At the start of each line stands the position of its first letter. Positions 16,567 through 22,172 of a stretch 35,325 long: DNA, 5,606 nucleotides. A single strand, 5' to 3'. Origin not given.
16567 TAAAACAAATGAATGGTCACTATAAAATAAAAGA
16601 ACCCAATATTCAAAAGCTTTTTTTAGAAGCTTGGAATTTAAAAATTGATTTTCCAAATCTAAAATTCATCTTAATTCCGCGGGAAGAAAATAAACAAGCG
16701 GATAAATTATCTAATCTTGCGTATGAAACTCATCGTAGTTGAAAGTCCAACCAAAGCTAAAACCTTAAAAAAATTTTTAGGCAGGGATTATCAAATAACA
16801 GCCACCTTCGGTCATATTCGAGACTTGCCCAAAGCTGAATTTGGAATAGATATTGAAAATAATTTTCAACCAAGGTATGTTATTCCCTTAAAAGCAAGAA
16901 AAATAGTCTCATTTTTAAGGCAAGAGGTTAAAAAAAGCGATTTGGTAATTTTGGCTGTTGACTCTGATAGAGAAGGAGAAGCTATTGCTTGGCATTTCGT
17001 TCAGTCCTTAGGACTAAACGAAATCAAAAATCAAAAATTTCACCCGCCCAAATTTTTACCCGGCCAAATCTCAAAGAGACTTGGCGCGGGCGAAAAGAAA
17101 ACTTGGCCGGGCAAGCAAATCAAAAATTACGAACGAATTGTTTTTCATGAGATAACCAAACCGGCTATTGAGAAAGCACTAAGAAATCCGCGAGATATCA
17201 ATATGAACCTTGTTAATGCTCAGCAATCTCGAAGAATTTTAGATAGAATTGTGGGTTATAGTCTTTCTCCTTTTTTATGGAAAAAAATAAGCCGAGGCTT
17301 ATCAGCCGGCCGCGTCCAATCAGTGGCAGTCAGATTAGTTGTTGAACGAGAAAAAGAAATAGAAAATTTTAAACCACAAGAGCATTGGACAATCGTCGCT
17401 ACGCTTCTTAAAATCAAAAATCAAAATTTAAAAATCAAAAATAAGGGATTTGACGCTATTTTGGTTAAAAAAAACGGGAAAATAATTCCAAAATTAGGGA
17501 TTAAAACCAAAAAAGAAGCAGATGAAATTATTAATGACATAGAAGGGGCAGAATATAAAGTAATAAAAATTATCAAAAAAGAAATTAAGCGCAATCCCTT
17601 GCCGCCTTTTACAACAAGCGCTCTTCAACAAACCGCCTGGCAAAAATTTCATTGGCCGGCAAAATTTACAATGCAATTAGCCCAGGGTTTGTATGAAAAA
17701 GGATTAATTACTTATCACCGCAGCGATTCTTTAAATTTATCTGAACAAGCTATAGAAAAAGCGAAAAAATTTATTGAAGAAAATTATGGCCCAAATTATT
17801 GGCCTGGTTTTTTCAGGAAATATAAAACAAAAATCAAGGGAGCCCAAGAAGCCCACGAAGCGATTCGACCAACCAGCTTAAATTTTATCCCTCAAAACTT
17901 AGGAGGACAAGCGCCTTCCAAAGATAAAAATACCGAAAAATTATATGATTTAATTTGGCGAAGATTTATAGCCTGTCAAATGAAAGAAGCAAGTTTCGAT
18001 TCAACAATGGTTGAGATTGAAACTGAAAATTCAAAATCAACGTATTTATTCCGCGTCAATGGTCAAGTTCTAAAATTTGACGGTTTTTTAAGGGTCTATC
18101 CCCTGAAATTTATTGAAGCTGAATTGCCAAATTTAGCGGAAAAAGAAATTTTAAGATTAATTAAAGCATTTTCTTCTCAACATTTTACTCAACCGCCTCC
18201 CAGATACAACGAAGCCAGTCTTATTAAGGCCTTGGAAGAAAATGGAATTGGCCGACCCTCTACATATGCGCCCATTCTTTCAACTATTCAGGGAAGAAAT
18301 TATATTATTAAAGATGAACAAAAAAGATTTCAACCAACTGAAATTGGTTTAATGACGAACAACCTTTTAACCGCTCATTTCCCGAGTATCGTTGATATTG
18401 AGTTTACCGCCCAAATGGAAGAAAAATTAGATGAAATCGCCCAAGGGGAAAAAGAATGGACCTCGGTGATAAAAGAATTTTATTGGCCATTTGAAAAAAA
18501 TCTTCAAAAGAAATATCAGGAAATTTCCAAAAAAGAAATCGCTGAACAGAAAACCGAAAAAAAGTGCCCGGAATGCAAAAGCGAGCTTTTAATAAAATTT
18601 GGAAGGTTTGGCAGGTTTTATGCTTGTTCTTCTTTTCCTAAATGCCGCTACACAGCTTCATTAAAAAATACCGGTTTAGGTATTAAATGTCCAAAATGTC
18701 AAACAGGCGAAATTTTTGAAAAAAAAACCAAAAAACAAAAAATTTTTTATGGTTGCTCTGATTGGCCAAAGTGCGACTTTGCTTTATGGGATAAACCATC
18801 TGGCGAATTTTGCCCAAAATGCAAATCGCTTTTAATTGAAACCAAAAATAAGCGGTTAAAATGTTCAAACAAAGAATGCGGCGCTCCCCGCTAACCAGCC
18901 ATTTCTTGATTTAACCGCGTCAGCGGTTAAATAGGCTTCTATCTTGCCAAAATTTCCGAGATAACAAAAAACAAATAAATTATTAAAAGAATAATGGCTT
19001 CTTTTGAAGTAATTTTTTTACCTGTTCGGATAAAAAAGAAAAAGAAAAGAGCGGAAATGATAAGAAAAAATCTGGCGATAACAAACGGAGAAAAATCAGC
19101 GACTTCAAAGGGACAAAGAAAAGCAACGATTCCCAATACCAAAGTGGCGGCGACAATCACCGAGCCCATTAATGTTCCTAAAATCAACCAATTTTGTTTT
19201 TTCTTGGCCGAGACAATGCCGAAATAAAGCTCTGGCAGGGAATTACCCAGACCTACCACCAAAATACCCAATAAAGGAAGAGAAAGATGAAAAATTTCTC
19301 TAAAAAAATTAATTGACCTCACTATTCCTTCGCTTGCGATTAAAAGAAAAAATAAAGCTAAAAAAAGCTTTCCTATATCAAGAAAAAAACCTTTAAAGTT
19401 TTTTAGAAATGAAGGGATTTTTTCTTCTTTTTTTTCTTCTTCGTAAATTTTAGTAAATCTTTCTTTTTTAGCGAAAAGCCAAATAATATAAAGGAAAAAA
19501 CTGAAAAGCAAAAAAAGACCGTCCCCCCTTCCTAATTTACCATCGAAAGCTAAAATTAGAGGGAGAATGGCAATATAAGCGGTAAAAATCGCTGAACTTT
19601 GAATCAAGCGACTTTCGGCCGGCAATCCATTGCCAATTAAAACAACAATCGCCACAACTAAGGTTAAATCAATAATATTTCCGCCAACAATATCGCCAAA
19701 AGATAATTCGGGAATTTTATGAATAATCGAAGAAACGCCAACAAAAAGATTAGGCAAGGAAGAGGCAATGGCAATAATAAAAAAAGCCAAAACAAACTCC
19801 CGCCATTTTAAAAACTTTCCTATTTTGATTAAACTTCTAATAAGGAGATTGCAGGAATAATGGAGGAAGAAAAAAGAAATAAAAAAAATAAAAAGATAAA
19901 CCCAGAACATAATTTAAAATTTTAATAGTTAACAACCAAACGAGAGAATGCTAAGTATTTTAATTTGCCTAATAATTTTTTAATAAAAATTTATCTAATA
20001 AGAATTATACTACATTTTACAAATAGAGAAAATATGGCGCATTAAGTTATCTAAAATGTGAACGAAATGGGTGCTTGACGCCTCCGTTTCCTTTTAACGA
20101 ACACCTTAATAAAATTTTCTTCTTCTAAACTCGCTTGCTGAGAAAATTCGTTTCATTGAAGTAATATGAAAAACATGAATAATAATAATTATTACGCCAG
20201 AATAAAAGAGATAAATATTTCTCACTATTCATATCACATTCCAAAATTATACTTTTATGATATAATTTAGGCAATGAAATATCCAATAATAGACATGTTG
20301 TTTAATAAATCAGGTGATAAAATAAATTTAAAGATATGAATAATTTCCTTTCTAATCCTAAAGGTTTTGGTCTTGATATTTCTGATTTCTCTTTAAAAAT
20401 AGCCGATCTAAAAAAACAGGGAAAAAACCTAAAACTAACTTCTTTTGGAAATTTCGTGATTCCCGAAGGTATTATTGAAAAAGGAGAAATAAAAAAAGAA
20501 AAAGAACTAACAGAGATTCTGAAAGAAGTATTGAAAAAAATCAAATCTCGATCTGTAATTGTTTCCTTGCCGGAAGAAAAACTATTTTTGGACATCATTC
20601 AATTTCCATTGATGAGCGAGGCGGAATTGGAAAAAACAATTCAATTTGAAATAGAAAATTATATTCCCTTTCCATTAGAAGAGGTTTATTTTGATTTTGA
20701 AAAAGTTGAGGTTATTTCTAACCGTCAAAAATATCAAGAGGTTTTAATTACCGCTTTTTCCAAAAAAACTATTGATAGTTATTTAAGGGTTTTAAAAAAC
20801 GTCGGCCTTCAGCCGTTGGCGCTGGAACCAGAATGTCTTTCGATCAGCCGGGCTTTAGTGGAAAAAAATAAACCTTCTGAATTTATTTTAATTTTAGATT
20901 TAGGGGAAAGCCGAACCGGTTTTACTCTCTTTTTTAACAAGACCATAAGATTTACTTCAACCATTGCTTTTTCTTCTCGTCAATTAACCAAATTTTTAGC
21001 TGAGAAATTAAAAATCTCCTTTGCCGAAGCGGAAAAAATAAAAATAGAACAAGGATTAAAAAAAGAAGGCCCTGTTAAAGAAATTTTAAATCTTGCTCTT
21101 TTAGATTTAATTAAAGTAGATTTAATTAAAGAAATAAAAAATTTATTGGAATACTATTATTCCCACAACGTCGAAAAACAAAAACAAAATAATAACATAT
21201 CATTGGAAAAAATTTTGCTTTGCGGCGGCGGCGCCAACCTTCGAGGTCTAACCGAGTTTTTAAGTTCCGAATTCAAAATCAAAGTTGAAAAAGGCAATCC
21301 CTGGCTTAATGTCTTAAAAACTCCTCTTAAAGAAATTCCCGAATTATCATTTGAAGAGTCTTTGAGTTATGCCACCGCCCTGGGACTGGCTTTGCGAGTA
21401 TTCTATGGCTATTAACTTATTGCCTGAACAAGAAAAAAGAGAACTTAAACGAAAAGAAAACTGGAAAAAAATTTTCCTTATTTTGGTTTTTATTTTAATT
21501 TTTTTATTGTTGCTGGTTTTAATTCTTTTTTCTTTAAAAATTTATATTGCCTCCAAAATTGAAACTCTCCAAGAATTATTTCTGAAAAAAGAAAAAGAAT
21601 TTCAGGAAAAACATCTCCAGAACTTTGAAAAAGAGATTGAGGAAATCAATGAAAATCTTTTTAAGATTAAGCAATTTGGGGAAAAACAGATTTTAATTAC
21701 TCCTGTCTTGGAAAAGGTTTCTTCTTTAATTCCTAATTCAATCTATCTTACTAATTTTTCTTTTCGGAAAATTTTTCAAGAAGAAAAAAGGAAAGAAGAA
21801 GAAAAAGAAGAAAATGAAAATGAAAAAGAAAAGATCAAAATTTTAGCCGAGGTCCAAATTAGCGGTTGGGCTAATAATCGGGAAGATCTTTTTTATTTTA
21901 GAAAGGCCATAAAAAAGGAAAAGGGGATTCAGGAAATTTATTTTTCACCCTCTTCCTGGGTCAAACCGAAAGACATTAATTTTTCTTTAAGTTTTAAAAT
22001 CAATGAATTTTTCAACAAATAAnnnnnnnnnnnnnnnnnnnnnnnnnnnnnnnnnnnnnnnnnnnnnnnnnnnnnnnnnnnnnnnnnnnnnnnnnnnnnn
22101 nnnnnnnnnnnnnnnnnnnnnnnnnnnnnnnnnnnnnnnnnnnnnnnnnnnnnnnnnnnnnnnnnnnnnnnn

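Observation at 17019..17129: GC-rich palindromic element family inserted in frame into essential genes (topA, iorA) and present between genes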

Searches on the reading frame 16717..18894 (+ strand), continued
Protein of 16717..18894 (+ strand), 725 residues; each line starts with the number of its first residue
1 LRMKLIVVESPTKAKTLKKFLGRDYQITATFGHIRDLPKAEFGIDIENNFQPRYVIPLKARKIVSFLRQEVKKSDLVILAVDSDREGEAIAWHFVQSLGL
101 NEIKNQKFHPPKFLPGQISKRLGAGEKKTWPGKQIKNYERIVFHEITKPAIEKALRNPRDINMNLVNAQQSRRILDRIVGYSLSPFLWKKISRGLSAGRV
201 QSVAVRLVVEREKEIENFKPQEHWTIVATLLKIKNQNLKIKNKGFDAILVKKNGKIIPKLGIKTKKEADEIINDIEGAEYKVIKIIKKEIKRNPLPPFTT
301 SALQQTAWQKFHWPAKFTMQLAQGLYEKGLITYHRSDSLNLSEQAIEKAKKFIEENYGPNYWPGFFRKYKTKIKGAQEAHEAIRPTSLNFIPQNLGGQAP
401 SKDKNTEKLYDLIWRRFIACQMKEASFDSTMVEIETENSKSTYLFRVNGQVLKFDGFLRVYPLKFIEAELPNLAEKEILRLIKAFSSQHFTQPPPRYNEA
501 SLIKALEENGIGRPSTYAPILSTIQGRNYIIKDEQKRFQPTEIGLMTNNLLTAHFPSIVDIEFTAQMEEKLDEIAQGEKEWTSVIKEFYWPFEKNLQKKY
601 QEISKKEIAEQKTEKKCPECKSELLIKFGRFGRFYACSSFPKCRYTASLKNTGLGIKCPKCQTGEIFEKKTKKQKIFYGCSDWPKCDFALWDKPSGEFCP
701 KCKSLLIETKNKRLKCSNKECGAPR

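Call 22: find_encoding_contigs(protein=P0016, flank=10000, max_places=2)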
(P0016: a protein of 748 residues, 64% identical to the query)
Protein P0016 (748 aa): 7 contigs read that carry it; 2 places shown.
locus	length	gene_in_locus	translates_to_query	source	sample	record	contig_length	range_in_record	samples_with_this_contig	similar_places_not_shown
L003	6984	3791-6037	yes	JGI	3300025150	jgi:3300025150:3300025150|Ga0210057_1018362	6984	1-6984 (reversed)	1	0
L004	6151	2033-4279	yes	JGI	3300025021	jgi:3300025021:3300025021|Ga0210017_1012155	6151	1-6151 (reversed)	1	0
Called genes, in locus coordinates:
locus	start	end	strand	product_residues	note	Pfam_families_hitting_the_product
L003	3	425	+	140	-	?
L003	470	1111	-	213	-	-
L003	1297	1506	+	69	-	PF14076:DUF4258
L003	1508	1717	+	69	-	PF10049:DUF2283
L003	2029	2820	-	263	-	-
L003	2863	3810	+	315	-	PF02481:DNA_processg_A, PF17782:WHD_DprA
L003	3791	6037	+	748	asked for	PF01751:Toprim, PF01131:Topoisom_bac, PF01396:Zn_ribbon_Top1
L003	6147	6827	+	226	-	PF14528:LAGLIDADG_3 (faint)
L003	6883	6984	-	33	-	?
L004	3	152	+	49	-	?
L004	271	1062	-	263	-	-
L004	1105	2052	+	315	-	PF02481:DNA_processg_A, PF17782:WHD_DprA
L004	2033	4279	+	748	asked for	PF01751:Toprim, PF01131:Topoisom_bac, PF01396:Zn_ribbon_Top1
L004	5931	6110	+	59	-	-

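Call 33: list_cluster_members(proteins=[P0001, P0121])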
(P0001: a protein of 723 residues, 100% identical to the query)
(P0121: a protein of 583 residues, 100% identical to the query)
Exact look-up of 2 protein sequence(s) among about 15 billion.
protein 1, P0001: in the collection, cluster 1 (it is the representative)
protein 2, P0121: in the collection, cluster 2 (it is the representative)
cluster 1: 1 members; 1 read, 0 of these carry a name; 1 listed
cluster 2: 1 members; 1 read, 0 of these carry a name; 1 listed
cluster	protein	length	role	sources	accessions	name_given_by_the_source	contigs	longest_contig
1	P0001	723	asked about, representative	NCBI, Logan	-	-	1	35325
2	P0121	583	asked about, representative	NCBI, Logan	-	-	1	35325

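Call 34: find_encoding_contigs(protein=P0001, flank=1000, max_places=3)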
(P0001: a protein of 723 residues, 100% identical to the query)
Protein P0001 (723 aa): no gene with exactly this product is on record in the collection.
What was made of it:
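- Tried and rejected: EXACT LOOK-UP of the window TopA to obtain the source record (call 34; also call 33).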

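Call 54: find_encoding_contigs(protein=P0114, flank=10000, max_places=1)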
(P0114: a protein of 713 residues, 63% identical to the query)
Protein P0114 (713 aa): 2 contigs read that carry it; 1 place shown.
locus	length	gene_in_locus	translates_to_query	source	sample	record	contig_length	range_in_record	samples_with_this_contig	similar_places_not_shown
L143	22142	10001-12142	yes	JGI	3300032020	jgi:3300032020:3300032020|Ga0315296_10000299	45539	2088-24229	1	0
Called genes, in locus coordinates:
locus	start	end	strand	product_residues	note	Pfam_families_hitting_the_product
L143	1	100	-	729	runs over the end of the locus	?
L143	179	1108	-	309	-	PF00091:Tubulin, PF12327:FtsZ_C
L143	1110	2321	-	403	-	PF11104:PilM_2 (faint), PF02491:SHS2_FTSA, PF06723:MreB_Mbl, PF14450:FtsA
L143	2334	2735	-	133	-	PF02130:YbeY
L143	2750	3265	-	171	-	-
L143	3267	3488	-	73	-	-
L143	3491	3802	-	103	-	PF11969:DcpS_C, PF01230:HIT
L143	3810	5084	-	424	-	PF13393:tRNA-synt_His, PF00587:tRNA-synt_2b, PF03129:HGTP_anticodon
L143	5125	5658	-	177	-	PF10502:Peptidase_S26, PF00717:Peptidase_S24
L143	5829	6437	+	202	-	PF01195:Pept_tRNA_hydro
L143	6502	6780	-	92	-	-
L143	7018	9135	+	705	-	PF14814:UB2H (weak), PF17757:UvrB_inter, PF02559:CarD_TRCF_RID, PF04851:ResIII (weak), PF00270:DEAD, PF00271:Helicase_C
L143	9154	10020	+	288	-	PF02481:DNA_processg_A, PF17782:WHD_DprA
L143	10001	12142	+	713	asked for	PF01751:Toprim, PF01131:Topoisom_bac, PF01396:Zn_ribbon_Top1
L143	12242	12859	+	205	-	PF14528:LAGLIDADG_3 (weak)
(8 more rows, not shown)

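Call 55: find_encoding_contigs(protein=P0047, flank=10000, max_places=1)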
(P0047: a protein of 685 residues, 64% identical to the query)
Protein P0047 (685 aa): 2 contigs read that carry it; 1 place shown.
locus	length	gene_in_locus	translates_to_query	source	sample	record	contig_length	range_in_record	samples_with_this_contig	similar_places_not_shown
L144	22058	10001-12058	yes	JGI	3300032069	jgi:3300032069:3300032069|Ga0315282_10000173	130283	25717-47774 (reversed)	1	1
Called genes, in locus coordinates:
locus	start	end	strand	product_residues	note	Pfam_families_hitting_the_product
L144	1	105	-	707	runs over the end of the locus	PF03477:ATP-cone, PF13597:NRDD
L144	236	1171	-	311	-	PF00091:Tubulin, PF12327:FtsZ_C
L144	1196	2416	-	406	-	PF06277:EutA (faint), PF11104:PilM_2 (faint), PF02491:SHS2_FTSA, PF06723:MreB_Mbl, PF14450:FtsA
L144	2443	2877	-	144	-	PF02130:YbeY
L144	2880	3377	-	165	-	PF09424:YqeY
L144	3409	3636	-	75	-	-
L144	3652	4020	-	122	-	PF11969:DcpS_C, PF01230:HIT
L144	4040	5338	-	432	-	PF13393:tRNA-synt_His, PF00587:tRNA-synt_2b, PF13393:tRNA-synt_His, PF03129:HGTP_anticodon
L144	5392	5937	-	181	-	PF10502:Peptidase_S26, PF00717:Peptidase_S24 (weak)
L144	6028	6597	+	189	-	PF01195:Pept_tRNA_hydro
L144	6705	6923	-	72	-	-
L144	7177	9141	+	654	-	PF17757:UvrB_inter, PF02559:CarD_TRCF_RID, PF00270:DEAD, PF00271:Helicase_C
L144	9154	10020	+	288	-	PF02481:DNA_processg_A, PF17782:WHD_DprA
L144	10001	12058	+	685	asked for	PF01751:Toprim, PF01131:Topoisom_bac, PF01396:Zn_ribbon_Top1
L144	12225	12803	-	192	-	PF01569:PAP2, PF22778:VCPO_2nd (faint)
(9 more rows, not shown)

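Call 56: find_encoding_contigs(protein=P0112, flank=10000, max_places=1)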
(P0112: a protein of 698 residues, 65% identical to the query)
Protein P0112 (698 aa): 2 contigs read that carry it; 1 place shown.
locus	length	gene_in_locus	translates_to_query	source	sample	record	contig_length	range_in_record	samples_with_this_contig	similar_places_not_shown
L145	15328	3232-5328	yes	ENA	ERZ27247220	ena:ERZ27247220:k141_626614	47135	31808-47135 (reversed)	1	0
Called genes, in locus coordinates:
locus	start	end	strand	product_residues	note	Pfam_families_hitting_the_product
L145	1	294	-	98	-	?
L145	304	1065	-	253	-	PF00899:ThiF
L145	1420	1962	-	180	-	PF03703:bPH_2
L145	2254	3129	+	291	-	PF02481:DNA_processg_A, PF17782:WHD_DprA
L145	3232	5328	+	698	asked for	PF01751:Toprim, PF01131:Topoisom_bac, PF01396:Zn_ribbon_Top1, PF02150:Zn_ribbon_RPB9 (faint), PF06677:Auto_anti-p27 (faint), PF01396:Zn_ribbon_Top1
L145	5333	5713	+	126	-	PF18898:DUF5654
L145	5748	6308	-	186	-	PF01569:PAP2, PF22778:VCPO_2nd (faint)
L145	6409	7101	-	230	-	-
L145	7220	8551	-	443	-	PF02578:Cu-oxidase_4, PF01300:Sua5_yciO_yrdC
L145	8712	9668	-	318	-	PF01869:BcrAD_BadFG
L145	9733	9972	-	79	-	PF00550:PP-binding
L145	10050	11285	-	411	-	PF00483:NTP_transferase, PF02348:CTP_transf_3 (weak), PF12804:NTP_transf_3, PF25084:LbH_EIF2B, PF14602:Hexapep_2 (faint), PF00132:Hexapep, PF25087:GMPPB_C, PF25084:LbH_EIF2B (weak)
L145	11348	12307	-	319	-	PF01933:CofD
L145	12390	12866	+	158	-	-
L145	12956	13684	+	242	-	PF11967:RecO_N, PF02565:RecO_C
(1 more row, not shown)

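Call 78: predict_structure(alignment_id=A1)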
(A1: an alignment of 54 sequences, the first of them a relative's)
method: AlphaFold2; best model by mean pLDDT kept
length: 723 residues; sequences in the alignment: 54
mean_pLDDT: 56.6   pTM: 0.32
mean pLDDT of the five models: 56.6, 55.8, 50.0, 49.6, 49.2
residues with pLDDT >= 90: 0; 70-90: 195; 50-70: 249; < 50: 279
segments of 3 or more residues with pLDDT < 50: 38-42, 104-132, 175-184, 203-250, 252-266, 281-306, 333-339, 367-379, 394-399, 423-430, 442-471, 481-524, 552-563, 600-607
pLDDT, mean of each block of 10 residues (from residue 1): 81 82 79 55 53 70 83 82 72 76 45 32 28 69 78 80 63 46 53 54 46 33 39 37 38 40 46 51 35 27 45 63 67 44 65 64 52 40 58 51 71 64 44 56 40 27 31 53 33 36 40 44 54 64 55 44 49 54 56 53 48 78 71 70 69 78 78 77 81 80 78 76 51
secondary structure, 60 per line:
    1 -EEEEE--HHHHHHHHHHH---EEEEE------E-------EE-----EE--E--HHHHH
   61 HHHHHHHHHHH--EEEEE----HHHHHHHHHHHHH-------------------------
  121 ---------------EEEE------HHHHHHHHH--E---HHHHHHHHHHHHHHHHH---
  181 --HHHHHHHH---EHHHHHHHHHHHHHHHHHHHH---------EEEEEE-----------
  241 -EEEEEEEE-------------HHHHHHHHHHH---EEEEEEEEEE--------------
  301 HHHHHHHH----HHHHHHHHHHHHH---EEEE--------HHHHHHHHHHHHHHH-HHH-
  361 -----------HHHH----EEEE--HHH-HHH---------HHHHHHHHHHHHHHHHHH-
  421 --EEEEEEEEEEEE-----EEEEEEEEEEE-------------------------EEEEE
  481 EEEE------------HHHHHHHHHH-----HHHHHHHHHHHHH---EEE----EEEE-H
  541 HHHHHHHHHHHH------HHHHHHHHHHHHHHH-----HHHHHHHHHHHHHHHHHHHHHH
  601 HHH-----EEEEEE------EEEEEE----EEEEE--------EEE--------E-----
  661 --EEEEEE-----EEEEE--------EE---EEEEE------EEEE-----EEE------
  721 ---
elements in order (helices of 4 or more, strands of 3 or more residues): E2-6 H9-19 E23-27 H56-71 E74-78 H83-95 E136-139 H146-154 H161-177 H183-190 H195-214 E224-229 E242-249 H263-273 E277-286 H301-308 H313-325 E329-332 H341-355 H372-375 E380-383 H402-419 E423-434 E440-450 E476-484 H497-506 H512-524 E528-530 E535-538 H540-552 H559-573 H579-603 E609-614 E621-626 E631-635 E644-646 E663-668 E674-678 E692-696 E703-706 E712-714
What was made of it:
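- The model is poor overall (call 78).
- Tried and rejected: It is used only for the local statement about the insert (call 78).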

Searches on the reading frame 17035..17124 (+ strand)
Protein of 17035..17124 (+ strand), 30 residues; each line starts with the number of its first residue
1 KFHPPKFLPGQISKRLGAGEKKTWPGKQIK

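Call 113: search_protein_representatives(protein=window:17035-17124:+)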
Query: 30 residues. Proteins with E-value up to 0.001 (for the whole library): 1; up to 1e-10: 0; up to 1e-30: 0. The best 1 are listed.
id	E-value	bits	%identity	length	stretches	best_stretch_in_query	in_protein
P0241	1.2e-07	46.3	63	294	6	12-28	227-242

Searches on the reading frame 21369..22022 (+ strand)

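Call 49: search_protein_families(library=pfam, proteins=[window:21369-22022:+], max_evalue=0.01)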
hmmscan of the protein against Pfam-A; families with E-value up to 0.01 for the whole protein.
window:21369-22022:+ (217 aa): 1 family
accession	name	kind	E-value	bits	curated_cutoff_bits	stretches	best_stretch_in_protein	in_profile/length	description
PF05137.18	PilN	-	0.009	16.5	22.8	0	113-210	2-77/78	Fimbrial assembly protein (PilN)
